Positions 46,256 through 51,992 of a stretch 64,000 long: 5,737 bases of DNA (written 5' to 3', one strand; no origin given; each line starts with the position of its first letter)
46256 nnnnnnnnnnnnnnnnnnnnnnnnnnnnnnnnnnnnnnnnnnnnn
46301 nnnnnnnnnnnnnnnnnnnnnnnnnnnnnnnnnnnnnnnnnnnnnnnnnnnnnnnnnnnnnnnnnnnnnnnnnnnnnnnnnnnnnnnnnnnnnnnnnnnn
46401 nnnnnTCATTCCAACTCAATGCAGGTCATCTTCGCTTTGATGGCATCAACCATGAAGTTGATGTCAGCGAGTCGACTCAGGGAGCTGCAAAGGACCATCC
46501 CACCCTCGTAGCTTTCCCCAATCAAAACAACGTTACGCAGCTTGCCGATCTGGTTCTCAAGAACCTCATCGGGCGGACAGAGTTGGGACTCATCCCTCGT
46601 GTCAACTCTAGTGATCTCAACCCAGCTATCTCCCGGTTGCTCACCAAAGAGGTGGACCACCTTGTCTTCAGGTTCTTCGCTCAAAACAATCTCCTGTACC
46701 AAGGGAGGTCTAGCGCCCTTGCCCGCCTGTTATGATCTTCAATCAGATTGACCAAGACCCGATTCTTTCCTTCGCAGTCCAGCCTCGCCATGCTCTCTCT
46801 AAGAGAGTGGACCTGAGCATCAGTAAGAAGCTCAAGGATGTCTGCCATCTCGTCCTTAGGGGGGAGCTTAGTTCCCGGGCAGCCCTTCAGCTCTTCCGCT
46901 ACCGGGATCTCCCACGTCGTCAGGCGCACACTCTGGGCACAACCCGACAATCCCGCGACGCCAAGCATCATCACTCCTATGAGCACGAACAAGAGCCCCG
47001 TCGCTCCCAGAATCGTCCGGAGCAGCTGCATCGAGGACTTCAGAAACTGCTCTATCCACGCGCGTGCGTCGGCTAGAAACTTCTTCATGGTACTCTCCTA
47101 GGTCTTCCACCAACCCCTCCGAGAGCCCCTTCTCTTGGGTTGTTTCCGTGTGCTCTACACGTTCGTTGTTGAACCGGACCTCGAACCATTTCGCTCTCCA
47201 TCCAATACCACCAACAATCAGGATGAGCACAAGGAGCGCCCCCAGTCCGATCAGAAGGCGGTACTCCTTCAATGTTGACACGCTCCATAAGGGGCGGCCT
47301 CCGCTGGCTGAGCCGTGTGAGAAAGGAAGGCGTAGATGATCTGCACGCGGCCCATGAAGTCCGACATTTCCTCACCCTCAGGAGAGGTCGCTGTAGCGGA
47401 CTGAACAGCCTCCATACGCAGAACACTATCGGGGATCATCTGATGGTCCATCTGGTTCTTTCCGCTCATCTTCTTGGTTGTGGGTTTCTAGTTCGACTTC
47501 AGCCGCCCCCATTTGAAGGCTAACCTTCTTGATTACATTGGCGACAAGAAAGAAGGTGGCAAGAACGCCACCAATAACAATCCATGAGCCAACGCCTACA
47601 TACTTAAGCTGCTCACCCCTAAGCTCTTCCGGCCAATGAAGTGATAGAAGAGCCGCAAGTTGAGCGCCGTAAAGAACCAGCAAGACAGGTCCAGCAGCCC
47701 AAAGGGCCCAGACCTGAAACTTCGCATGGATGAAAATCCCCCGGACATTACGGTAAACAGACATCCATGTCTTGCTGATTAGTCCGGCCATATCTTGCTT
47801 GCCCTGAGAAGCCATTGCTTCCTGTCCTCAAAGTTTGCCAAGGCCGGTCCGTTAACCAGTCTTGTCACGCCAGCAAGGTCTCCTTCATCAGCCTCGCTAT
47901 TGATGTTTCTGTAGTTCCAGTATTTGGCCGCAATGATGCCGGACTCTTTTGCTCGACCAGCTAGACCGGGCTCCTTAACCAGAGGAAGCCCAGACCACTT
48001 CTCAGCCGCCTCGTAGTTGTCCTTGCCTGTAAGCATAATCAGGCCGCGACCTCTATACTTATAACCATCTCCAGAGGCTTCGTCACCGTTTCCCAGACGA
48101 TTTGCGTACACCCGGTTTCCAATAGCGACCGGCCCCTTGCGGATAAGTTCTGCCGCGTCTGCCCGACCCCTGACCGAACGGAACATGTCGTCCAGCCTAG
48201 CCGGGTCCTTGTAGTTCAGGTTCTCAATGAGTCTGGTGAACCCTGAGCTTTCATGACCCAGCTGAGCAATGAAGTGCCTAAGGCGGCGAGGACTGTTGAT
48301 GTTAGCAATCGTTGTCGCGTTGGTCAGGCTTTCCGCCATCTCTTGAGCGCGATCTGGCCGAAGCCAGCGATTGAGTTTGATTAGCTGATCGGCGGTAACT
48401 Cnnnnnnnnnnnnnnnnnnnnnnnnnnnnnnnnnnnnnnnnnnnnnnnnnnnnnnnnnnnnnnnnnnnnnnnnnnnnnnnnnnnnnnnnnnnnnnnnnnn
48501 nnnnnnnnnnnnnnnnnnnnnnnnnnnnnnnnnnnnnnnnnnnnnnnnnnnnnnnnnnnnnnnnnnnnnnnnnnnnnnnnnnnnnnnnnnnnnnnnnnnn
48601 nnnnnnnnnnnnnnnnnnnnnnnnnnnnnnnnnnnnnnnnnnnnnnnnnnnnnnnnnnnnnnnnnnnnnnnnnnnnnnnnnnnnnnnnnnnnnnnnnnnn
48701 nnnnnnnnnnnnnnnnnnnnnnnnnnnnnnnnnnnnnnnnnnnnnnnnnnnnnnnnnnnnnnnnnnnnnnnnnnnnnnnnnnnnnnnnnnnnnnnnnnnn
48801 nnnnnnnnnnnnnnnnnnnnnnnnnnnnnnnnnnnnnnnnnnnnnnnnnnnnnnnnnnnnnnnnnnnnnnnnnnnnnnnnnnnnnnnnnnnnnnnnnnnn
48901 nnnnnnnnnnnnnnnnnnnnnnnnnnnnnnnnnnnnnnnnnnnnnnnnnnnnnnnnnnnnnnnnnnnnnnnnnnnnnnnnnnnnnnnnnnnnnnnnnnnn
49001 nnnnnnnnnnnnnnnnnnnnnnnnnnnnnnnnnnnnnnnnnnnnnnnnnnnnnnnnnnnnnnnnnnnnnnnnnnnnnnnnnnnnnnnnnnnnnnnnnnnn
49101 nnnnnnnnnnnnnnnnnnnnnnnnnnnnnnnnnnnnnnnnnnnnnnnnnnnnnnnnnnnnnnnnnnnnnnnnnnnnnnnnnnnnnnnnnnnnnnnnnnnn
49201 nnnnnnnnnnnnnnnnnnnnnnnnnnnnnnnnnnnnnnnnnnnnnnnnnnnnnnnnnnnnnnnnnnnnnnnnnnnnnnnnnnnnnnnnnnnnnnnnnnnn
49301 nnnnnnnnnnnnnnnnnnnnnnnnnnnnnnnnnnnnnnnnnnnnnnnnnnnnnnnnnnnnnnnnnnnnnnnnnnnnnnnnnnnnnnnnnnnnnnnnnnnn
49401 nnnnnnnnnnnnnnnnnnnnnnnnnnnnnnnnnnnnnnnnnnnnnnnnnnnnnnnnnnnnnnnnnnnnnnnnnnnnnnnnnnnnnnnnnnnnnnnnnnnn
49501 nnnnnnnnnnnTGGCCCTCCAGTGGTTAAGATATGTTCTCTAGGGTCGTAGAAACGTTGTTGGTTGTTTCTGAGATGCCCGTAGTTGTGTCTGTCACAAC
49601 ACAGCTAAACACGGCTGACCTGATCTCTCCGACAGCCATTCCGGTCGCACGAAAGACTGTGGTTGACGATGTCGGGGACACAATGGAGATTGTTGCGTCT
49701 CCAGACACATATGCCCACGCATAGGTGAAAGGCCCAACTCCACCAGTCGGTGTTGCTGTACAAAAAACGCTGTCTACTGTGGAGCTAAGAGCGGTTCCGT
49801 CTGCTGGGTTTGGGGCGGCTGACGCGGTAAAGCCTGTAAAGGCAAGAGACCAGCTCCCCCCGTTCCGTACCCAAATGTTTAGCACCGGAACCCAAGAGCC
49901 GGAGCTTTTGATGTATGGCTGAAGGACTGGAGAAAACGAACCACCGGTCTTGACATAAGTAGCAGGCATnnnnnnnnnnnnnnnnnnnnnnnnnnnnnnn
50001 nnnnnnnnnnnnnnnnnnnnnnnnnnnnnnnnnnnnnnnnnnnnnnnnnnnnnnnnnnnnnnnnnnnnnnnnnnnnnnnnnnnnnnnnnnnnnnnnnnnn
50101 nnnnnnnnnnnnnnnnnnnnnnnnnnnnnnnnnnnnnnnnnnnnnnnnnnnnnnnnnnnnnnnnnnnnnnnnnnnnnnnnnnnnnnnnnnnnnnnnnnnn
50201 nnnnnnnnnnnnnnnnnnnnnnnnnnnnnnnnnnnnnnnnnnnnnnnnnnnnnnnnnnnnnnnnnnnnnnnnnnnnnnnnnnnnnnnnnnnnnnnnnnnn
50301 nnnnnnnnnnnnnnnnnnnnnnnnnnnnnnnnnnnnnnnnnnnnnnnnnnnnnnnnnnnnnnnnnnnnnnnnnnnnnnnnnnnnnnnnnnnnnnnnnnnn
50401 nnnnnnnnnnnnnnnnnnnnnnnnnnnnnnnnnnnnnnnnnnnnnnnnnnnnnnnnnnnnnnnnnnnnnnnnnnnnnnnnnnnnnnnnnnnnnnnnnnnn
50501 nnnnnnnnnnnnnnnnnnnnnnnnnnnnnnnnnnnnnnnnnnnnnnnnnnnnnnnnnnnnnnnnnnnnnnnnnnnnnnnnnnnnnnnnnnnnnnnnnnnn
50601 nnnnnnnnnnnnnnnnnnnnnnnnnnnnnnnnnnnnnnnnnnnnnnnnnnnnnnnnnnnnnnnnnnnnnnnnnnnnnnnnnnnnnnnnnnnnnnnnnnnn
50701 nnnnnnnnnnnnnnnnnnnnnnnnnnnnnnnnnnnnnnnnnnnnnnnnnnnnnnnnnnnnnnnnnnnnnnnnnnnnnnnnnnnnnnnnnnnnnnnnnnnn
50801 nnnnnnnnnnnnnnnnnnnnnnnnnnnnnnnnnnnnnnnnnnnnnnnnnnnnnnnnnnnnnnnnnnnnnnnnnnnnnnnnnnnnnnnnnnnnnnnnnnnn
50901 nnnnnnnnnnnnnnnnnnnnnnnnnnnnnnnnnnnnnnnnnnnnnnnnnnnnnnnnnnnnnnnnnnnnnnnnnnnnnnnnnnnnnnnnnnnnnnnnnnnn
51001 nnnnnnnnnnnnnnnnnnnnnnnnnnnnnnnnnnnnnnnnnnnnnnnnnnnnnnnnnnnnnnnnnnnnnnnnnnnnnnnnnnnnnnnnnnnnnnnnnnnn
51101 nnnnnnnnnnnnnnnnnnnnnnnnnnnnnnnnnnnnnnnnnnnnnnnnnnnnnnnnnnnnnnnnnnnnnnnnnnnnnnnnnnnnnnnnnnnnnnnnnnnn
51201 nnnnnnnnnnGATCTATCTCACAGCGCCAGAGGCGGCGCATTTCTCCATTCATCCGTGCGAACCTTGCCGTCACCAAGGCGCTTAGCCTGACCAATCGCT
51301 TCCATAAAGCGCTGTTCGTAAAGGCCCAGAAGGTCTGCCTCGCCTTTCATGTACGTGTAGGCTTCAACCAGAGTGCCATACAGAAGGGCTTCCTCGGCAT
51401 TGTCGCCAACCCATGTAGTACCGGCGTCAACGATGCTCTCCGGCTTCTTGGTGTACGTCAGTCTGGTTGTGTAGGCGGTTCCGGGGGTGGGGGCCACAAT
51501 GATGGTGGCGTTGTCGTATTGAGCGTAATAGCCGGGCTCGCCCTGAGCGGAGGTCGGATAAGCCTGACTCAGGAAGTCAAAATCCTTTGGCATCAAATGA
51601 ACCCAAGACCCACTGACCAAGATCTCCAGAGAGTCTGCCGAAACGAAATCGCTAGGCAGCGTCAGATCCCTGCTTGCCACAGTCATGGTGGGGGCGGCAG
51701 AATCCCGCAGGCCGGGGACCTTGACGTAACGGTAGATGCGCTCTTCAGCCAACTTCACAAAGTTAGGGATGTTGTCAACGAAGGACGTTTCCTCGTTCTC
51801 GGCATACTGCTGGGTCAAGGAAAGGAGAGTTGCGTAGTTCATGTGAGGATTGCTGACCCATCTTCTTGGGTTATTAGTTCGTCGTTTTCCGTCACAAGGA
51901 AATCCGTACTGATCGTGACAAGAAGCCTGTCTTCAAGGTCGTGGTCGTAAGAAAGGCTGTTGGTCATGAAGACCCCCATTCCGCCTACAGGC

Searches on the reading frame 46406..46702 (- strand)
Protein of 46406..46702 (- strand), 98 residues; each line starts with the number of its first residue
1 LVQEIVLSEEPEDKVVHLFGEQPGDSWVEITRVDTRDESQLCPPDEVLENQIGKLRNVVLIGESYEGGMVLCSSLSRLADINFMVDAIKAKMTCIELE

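Call 94: search_protein_families(library=phrogs, proteins=[window:46406-46702:-], max_evalue=0.001)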
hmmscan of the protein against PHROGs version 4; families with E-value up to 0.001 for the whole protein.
window:46406-46702:- (98 aa): 1 family
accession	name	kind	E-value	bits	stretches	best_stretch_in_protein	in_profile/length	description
phrog_11040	-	unknown function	0.00011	23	1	42-85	15-58/71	-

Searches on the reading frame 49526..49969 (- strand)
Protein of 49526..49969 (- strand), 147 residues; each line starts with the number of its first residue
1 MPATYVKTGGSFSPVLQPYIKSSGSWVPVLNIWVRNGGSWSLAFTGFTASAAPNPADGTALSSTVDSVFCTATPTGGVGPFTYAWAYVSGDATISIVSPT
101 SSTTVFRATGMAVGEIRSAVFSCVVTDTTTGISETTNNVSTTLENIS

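Call 94: search_protein_families(library=phrogs, proteins=[window:49526-49969:-], max_evalue=0.001)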
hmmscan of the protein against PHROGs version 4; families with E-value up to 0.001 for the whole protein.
window:49526-49969:- (147 aa): 1 family
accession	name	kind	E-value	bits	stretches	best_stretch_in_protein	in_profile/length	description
phrog_25859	-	unknown function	3e-05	25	1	4-73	3-72/183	-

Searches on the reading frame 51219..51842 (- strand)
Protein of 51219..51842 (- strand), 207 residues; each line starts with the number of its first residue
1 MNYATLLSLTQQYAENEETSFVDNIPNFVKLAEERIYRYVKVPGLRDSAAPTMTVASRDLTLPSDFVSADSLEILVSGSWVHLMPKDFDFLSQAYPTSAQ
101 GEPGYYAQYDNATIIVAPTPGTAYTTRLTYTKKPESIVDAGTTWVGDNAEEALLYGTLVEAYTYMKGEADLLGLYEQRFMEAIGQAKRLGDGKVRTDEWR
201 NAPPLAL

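Call 94: search_protein_families(library=phrogs, proteins=[window:51219-51842:-], max_evalue=0.001)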
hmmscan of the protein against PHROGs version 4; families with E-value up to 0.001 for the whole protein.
window:51219-51842:- (207 aa): 1 family
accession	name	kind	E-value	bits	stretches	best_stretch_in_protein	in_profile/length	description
phrog_2941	-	head and packaging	9.8e-24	85.2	1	1-187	4-188/208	virion structural protein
